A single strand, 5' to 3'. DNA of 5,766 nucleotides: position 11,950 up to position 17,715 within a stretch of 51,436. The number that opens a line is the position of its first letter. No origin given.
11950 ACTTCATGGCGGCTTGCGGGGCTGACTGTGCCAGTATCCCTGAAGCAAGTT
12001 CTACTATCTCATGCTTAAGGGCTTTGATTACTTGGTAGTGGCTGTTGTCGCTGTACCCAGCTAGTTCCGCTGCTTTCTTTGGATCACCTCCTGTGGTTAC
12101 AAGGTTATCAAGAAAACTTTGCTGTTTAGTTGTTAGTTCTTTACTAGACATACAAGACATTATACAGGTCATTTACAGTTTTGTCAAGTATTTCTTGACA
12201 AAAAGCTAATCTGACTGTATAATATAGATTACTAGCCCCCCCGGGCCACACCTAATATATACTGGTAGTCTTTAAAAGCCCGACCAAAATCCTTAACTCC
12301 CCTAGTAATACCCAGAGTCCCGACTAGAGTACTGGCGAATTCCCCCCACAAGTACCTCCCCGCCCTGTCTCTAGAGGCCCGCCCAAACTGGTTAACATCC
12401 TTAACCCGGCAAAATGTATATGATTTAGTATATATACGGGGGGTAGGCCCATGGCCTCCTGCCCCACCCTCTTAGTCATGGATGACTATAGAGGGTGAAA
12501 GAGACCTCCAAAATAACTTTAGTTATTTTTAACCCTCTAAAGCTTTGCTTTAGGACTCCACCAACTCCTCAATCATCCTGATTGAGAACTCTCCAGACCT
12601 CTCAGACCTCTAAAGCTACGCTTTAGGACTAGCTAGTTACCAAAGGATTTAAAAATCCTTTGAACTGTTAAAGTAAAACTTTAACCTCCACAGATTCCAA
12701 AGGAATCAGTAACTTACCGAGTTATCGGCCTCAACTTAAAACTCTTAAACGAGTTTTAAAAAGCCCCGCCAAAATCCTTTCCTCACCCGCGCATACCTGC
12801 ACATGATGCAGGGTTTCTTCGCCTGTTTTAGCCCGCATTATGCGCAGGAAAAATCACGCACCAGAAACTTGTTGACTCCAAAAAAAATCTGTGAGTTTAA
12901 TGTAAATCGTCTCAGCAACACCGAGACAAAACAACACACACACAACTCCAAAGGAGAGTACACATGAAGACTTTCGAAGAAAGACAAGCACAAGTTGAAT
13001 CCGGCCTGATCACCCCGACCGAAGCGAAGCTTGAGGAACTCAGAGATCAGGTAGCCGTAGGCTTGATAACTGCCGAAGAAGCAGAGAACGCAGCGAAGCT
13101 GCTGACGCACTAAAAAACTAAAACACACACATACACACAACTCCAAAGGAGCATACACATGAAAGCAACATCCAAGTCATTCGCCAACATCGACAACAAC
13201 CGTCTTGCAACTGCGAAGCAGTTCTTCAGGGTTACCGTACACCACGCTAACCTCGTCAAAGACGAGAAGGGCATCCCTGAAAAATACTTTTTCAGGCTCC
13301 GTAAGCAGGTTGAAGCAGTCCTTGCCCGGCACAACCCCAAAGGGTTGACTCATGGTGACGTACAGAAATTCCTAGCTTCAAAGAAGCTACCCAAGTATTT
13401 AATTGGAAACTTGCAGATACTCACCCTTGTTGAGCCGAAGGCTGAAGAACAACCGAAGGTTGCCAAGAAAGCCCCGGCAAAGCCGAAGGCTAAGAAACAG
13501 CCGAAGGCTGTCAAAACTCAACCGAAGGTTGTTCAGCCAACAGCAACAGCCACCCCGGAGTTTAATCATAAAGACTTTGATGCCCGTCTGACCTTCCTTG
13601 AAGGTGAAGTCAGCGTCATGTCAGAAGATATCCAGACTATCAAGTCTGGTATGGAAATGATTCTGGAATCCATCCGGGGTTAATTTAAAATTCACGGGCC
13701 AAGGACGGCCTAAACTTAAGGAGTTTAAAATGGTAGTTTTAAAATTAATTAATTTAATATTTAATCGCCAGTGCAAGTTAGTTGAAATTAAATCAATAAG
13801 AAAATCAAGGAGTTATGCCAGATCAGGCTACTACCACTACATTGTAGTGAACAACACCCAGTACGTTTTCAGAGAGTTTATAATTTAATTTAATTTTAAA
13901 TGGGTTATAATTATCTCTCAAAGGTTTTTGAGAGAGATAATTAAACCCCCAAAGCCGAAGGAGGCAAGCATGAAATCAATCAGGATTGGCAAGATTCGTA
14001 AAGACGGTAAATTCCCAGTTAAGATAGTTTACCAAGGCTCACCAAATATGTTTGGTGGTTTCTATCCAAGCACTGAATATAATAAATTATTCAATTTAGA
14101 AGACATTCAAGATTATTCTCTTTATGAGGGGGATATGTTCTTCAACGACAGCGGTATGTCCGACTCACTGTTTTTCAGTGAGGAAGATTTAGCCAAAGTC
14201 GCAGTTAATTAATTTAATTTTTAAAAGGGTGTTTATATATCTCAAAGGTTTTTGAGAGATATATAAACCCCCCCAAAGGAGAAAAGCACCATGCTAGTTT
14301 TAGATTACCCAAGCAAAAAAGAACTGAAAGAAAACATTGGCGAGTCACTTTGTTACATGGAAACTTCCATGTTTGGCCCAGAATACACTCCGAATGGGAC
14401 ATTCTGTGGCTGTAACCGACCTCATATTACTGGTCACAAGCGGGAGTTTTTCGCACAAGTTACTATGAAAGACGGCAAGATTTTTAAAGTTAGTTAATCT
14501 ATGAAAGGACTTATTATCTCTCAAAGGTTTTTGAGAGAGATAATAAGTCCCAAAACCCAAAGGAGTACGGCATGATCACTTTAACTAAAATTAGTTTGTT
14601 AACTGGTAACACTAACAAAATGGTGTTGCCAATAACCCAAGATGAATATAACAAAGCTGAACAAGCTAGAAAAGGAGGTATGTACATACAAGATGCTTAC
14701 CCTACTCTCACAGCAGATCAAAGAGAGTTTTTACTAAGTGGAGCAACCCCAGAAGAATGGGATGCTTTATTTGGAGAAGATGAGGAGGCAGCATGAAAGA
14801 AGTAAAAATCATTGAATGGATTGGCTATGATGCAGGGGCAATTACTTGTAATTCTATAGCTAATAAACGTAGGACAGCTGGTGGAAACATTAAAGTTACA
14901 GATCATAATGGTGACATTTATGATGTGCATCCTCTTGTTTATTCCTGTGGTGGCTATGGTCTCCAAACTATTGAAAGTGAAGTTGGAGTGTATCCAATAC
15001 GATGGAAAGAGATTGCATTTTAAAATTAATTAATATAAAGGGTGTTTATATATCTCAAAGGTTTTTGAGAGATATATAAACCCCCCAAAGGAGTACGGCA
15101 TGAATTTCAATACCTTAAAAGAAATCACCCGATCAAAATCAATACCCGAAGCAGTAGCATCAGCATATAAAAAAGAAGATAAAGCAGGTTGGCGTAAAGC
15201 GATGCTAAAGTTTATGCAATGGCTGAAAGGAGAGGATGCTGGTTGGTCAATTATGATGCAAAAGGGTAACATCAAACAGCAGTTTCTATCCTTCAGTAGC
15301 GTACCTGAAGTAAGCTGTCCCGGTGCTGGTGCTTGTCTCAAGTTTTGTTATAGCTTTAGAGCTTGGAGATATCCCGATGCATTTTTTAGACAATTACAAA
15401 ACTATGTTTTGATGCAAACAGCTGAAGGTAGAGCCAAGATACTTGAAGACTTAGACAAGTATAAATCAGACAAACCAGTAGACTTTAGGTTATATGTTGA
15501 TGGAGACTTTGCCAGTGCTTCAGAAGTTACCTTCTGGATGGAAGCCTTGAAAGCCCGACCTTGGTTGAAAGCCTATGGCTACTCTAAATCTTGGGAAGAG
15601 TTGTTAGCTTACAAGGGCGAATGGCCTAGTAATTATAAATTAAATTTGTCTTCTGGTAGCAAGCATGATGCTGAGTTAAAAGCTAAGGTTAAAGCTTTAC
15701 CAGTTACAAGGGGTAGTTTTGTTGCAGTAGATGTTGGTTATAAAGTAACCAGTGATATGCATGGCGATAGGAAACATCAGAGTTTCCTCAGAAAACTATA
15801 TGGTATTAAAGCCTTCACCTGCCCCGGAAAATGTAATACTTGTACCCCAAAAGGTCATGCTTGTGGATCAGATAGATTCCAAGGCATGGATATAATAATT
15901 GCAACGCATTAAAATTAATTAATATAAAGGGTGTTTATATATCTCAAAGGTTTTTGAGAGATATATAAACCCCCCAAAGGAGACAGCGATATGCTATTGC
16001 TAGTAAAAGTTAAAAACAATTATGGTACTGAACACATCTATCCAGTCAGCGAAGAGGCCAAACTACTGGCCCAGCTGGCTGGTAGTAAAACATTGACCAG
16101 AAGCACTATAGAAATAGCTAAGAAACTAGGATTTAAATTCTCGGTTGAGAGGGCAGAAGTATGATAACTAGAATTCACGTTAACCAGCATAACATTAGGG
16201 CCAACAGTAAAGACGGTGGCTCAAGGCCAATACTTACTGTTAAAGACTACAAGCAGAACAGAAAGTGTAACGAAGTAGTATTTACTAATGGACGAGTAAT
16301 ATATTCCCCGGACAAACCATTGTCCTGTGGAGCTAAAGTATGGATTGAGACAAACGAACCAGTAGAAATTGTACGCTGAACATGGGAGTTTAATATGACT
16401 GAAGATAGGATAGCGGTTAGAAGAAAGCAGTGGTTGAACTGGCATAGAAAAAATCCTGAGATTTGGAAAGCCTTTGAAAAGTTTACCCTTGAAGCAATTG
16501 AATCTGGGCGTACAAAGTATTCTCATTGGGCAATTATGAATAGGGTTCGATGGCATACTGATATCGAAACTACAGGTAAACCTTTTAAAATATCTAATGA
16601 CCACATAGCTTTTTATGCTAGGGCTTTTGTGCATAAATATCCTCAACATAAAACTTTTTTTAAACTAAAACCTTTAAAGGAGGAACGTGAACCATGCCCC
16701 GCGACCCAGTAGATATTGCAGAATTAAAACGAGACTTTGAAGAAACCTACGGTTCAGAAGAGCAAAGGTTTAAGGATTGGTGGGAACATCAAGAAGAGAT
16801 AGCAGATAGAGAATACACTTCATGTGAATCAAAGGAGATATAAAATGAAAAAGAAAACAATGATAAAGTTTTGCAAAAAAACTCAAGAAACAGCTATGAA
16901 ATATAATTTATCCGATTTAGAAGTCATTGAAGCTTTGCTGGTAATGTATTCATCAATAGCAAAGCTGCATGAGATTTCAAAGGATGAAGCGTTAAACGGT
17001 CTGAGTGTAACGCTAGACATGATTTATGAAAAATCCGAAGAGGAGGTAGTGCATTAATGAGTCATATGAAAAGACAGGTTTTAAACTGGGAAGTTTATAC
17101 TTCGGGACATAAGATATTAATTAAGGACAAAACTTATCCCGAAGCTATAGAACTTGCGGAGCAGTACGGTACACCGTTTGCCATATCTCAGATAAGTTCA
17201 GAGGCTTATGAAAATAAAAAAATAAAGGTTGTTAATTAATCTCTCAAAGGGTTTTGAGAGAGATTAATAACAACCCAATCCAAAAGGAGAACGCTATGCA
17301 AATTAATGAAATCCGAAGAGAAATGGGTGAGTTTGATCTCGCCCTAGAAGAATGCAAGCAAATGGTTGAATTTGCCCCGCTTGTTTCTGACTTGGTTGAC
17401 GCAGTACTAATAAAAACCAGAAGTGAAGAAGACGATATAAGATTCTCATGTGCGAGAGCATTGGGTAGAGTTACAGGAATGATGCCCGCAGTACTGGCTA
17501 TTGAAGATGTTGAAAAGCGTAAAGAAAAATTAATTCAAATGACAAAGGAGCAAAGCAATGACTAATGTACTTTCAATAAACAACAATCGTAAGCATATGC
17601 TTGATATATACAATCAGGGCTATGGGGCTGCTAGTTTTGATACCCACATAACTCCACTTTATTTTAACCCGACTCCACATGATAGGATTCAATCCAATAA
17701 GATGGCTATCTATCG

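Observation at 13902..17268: Six-copy intergenic hairpin family in the early arm with conserved apex, conserved GA asymmetry and co-varying lower stems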

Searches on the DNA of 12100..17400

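Call 61: search_rna_families(source=window, start=12100, end=17400, threshold=evalue, max_evalue=1)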
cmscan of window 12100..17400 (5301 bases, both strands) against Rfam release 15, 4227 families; matches with E-value up to 1: 5.
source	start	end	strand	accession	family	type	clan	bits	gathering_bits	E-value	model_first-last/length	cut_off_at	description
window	14216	14282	+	RF03608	mir-9440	Gene; miRNA;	-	28.9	80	0.0032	1-67/67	no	mir-9440 microRNA precursor family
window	15030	15094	+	RF03608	mir-9440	Gene; miRNA;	-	27.3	80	0.0093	1-67/67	no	mir-9440 microRNA precursor family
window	15919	15983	+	RF03608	mir-9440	Gene; miRNA;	-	26.9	80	0.012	1-67/67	no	mir-9440 microRNA precursor family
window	14505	14551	+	RF04109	mir-1305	Gene; miRNA;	-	24.9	63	0.2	1-83/83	no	mir-1305 microRNA precursor family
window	12332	12378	+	RF00192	BLV_package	Cis-reg;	-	19.5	70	0.85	1-55/55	no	Bovine leukaemia virus RNA packaging signal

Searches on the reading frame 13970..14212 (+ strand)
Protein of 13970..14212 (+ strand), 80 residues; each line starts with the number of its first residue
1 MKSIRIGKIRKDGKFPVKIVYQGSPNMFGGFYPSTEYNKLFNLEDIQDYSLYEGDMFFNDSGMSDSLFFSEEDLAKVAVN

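Call 29: search_protein_families(library=pfam, proteins=[window:13970-14212:+], max_evalue=0.01)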
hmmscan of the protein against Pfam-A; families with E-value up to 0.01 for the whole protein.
window:13970-14212:+ (80 aa): 0 families

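Call 30: search_protein_families(library=phrogs, proteins=[window:13970-14212:+], max_evalue=0.001)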
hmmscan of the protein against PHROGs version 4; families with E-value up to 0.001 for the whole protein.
window:13970-14212:+ (80 aa): 0 families

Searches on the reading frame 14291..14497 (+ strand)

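Call 29: search_protein_families(library=pfam, proteins=[window:14291-14497:+], max_evalue=0.01)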
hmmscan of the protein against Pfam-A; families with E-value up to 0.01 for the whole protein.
window:14291-14497:+ (68 aa): 0 families

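Call 30: search_protein_families(library=phrogs, proteins=[window:14291-14497:+], max_evalue=0.001)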
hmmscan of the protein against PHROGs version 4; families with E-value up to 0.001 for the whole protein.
window:14291-14497:+ (68 aa): 1 family
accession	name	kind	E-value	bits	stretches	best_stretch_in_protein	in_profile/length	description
phrog_37117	-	unknown function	7.3e-21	75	1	1-67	3-70/71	-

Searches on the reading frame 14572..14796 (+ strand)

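Call 29: search_protein_families(library=pfam, proteins=[window:14572-14796:+], max_evalue=0.01)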
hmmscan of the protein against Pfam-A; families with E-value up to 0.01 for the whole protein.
window:14572-14796:+ (74 aa): 0 families

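Call 30: search_protein_families(library=phrogs, proteins=[window:14572-14796:+], max_evalue=0.001)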
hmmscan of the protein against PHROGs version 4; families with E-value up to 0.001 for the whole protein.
window:14572-14796:+ (74 aa): 1 family
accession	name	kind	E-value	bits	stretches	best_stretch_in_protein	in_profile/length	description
phrog_20898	-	unknown function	6.2e-18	65.9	1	2-72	31-97/99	-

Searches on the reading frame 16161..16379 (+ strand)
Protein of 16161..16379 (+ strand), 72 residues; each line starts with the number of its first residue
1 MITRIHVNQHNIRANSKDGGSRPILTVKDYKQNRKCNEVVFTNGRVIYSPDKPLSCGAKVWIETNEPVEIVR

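Call 29: search_protein_families(library=pfam, proteins=[window:16161-16379:+], max_evalue=0.01)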
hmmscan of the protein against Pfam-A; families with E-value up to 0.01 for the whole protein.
window:16161-16379:+ (72 aa): 0 families

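Call 30: search_protein_families(library=phrogs, proteins=[window:16161-16379:+], max_evalue=0.001)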
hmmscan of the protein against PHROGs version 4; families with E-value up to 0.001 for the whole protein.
window:16161-16379:+ (72 aa): 1 family
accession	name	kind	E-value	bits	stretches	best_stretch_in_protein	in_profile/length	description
phrog_8676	-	unknown function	1.9e-20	73.7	1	3-68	8-80/91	-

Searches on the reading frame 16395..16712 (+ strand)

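Call 29: search_protein_families(library=pfam, proteins=[window:16395-16712:+], max_evalue=0.01)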
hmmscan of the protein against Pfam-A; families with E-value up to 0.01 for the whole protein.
window:16395-16712:+ (105 aa): 0 families

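Call 30: search_protein_families(library=phrogs, proteins=[window:16395-16712:+], max_evalue=0.001)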
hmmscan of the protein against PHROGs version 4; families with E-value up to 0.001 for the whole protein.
window:16395-16712:+ (105 aa): 1 family
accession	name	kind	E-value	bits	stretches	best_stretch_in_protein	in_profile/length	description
phrog_13625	-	unknown function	1.4e-19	71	1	10-95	5-90/94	-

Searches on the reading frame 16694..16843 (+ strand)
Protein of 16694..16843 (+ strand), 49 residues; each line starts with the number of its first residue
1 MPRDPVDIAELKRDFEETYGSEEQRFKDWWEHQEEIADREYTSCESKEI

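Call 32: search_protein_families(library=pfam, proteins=[window:16694-16843:+], max_evalue=0.01)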
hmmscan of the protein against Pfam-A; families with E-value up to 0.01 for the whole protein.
window:16694-16843:+ (49 aa): 0 families

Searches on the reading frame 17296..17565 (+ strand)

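Call 32: search_protein_families(library=pfam, proteins=[window:17296-17565:+], max_evalue=0.01)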
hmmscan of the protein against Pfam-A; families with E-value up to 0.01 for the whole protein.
window:17296-17565:+ (89 aa): 1 family
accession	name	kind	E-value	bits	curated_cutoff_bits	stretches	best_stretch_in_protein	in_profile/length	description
PF25767.1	ARM_TBCD_2nd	-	8.1e-06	25.8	29.7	1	19-77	64-122/245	Tubulin-specific chaperone D-like, ARM repeats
